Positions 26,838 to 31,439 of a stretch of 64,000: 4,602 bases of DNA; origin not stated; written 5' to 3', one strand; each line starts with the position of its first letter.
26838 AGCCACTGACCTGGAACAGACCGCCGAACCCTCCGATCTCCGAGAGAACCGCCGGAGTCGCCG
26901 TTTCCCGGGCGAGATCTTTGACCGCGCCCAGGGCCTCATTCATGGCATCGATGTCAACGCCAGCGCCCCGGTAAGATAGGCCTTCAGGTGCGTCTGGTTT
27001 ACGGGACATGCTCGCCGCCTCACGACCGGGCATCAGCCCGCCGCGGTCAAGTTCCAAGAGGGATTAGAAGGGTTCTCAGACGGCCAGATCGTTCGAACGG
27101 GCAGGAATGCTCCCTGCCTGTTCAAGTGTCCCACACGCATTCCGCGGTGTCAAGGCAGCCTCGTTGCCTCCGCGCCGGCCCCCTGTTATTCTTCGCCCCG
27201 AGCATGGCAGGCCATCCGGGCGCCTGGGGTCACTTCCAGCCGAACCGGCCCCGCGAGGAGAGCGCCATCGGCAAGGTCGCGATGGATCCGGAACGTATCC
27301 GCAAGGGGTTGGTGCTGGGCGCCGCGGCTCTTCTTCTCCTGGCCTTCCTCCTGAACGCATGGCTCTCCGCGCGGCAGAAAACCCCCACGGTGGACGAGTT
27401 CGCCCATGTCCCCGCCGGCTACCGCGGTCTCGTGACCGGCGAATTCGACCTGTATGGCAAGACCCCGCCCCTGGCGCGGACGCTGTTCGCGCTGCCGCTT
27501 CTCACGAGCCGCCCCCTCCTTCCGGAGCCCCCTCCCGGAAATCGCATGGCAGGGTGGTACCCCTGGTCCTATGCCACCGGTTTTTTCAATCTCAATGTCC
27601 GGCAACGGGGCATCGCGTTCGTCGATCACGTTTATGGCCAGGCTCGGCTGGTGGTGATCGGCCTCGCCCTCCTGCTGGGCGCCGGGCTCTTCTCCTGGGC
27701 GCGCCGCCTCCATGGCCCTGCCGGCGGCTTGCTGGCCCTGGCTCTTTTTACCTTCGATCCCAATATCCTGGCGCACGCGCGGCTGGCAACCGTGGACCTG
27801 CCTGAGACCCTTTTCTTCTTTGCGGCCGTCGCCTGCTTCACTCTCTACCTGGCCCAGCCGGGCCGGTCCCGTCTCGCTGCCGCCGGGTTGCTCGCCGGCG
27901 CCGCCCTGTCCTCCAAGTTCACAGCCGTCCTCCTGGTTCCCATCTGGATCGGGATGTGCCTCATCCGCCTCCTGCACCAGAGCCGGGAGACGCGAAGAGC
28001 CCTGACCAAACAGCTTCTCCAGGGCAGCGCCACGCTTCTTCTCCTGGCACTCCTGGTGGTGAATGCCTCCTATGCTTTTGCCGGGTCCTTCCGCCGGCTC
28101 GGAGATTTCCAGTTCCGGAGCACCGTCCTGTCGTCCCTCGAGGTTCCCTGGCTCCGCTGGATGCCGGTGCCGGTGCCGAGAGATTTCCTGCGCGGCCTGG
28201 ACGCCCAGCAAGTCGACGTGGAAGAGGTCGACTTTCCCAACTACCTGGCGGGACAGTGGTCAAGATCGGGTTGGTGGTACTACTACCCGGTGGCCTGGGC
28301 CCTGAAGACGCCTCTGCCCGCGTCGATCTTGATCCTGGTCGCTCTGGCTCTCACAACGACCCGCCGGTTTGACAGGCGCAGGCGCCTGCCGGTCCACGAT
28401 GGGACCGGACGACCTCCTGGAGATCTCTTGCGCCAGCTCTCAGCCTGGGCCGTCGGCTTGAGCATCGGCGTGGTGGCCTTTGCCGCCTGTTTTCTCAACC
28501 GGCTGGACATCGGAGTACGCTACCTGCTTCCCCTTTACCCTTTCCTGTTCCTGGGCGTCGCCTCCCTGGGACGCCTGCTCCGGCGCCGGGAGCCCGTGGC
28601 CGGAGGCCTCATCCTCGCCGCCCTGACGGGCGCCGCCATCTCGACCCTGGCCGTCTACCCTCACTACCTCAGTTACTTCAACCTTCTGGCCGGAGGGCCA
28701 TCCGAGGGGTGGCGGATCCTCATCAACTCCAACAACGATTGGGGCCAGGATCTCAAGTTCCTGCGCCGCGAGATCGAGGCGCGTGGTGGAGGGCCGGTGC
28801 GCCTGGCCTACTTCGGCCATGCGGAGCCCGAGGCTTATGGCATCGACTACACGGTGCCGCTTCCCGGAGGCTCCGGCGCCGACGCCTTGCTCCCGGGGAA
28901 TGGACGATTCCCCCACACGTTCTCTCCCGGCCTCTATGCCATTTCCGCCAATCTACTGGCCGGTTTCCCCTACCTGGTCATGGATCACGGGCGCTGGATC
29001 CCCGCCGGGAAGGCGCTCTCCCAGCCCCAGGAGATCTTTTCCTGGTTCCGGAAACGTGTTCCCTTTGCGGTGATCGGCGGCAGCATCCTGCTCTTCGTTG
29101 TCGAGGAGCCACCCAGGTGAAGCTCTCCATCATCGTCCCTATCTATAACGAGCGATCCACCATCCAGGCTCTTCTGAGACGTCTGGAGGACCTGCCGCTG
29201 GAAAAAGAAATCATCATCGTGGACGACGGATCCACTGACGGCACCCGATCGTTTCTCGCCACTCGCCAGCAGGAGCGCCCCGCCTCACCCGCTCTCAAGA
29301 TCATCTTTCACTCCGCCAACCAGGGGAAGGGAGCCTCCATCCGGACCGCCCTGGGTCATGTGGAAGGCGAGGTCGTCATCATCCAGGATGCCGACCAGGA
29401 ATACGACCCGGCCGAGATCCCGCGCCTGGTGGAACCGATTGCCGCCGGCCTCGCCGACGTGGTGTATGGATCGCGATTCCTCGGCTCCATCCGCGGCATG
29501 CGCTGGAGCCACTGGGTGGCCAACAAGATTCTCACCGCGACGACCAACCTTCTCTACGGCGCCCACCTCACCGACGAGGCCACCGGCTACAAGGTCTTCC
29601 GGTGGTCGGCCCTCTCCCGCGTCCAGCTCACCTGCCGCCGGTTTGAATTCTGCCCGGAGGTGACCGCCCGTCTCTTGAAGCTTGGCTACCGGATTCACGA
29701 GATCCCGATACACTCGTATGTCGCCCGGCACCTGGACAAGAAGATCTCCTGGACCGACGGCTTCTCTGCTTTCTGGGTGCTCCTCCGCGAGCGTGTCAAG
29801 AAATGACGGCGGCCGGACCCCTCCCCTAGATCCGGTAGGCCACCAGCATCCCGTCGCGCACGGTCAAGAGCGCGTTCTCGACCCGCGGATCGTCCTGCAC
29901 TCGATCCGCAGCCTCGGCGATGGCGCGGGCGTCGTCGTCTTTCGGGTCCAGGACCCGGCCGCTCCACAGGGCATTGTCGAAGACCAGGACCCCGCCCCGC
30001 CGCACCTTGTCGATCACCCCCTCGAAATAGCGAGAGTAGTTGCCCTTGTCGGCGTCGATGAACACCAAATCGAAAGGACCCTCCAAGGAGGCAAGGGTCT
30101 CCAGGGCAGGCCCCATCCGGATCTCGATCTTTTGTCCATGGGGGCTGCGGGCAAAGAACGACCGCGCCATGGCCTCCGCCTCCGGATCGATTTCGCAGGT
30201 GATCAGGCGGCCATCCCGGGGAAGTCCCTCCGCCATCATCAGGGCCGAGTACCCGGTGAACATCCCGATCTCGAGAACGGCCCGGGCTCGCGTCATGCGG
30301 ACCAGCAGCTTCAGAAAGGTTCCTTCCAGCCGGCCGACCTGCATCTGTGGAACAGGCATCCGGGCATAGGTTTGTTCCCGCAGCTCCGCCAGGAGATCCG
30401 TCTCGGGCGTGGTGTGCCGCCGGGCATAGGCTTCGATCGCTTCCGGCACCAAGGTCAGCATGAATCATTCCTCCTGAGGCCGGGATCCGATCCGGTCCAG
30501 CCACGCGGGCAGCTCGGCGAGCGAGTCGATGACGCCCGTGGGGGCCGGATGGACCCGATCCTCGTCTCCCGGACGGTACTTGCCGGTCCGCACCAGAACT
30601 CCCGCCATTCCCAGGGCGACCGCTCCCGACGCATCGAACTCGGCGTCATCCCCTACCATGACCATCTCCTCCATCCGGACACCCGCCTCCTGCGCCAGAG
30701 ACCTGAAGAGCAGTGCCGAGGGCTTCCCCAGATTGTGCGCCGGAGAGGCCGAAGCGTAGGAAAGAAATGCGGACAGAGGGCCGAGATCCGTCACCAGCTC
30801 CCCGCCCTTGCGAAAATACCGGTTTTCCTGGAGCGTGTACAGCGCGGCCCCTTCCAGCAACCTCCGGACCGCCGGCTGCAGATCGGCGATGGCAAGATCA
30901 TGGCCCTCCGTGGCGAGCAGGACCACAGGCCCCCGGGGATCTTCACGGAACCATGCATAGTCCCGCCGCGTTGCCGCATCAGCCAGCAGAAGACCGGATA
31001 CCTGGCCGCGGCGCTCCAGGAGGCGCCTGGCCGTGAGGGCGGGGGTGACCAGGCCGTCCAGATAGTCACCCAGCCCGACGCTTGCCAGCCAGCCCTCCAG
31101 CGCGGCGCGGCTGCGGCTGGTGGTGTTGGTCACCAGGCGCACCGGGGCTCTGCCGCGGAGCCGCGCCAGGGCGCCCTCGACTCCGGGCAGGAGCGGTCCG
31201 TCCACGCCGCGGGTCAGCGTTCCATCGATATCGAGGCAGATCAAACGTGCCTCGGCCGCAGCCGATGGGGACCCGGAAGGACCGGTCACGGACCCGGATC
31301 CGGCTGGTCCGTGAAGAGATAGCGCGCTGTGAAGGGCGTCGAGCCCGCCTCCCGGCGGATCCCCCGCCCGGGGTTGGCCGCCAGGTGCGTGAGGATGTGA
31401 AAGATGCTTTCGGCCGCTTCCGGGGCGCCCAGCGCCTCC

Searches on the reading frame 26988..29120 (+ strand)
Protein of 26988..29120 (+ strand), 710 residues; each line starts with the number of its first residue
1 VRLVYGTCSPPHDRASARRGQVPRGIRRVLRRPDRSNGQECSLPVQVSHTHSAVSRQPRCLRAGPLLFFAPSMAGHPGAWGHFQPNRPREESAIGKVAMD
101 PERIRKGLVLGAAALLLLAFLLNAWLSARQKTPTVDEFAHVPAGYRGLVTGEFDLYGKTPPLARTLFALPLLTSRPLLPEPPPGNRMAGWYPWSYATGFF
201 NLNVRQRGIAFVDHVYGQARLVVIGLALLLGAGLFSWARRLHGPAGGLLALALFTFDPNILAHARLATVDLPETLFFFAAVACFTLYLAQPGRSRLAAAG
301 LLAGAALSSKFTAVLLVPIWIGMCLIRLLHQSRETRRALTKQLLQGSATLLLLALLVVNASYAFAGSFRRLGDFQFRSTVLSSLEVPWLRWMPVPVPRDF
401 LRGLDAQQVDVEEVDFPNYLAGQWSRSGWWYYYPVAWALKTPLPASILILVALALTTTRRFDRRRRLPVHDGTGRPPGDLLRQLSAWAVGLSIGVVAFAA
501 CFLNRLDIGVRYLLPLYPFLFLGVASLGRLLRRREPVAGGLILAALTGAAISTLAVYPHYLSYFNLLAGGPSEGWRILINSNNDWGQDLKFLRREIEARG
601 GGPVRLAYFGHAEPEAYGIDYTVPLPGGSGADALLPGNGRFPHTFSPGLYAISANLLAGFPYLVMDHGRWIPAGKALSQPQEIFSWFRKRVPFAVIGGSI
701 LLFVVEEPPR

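Call 46: search_protein_families(library=pfam, proteins=[window:26988-29120:+], max_evalue=0.00001)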
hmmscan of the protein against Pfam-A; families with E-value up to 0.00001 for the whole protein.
window:26988-29120:+ (710 aa): 2 families
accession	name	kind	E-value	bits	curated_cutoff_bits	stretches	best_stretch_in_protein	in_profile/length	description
PF13231.12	PMT_2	-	3.6e-10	40.7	26.1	1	218-357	23-155/160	Dolichyl-phosphate-mannose-protein mannosyltransferase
PF02366.24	PMT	-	6.8e-06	26.3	22.7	0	214-354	80-229/245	Dolichyl-phosphate-mannose-protein mannosyltransferase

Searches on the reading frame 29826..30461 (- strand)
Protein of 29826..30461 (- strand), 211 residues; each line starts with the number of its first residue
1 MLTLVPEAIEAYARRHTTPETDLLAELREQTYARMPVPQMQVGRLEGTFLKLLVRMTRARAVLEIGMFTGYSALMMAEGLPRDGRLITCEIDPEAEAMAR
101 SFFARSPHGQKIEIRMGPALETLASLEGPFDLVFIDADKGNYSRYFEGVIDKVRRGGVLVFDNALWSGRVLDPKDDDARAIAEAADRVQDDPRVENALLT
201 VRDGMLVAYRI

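Call 46: search_protein_families(library=pfam, proteins=[window:29826-30461:-], max_evalue=0.00001)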
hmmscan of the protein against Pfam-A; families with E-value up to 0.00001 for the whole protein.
window:29826-30461:- (211 aa): 2 families
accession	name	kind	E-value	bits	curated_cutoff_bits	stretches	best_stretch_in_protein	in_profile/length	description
PF01596.23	Methyltransf_3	-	3.5e-65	219.6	22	1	18-211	5-204/204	O-methyltransferase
PF13578.12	Methyltransf_24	-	5.2e-17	63.1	26.3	1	63-163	1-104/105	Methyltransferase domain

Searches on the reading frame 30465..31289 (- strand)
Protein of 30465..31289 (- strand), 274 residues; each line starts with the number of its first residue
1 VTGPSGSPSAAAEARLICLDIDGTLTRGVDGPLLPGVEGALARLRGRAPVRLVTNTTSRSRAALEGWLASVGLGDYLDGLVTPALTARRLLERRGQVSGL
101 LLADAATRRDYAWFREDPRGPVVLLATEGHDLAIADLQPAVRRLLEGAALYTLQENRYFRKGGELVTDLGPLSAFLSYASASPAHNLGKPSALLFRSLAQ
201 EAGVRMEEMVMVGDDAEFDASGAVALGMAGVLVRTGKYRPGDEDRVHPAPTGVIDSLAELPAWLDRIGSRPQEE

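Call 46: search_protein_families(library=pfam, proteins=[window:30465-31289:-], max_evalue=0.00001)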
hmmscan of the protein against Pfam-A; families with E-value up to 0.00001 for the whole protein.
window:30465-31289:- (274 aa): 3 families
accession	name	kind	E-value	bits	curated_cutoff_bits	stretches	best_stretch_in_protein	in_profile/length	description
PF13242.12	Hydrolase_like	-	3.9e-19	68.8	22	1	187-260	2-75/75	HAD-hyrolase-like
PF00702.32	Hydrolase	-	1.4e-11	45.6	26.4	1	15-227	2-191/191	haloacid dehalogenase-like hydrolase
PF13344.12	Hydrolase_6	-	3e-09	37.3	27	1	17-95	1-78/101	Haloacid dehalogenase-like hydrolase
